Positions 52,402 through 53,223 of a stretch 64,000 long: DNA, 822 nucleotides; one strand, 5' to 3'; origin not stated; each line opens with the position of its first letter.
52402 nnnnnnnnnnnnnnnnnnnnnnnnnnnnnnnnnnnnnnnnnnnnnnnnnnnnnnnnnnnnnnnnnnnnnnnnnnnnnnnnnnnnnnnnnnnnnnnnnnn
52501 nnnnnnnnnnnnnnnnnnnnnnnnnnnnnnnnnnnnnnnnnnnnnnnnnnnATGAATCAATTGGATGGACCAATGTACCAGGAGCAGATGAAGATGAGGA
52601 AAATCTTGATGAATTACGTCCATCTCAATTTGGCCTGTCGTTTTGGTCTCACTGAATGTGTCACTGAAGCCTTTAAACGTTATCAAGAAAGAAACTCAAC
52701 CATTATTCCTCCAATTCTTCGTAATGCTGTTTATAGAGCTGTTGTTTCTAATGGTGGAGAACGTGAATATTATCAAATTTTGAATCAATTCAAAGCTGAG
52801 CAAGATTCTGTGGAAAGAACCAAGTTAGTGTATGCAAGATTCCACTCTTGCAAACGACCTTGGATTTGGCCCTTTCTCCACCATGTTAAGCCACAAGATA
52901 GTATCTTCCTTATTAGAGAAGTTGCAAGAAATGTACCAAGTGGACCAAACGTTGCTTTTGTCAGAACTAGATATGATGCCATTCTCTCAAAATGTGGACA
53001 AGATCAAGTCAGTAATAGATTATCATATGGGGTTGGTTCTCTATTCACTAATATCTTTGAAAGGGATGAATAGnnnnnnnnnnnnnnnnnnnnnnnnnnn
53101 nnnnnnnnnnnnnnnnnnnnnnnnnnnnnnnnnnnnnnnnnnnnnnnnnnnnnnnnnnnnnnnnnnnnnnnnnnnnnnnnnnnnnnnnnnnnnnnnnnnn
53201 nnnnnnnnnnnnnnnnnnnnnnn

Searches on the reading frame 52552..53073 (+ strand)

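Call 28: search_protein_families(library=pfam, proteins=[window:52552-53073:+], max_evalue=0.01)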
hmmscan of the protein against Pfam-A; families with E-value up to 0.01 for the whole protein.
window:52552-53073:+ (173 aa): 1 family
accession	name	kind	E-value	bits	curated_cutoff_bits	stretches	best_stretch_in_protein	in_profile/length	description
PF11838.14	ERAP1_C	-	7.2e-20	72.1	38.2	1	25-169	134-288/318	ERAP1-like C-terminal domain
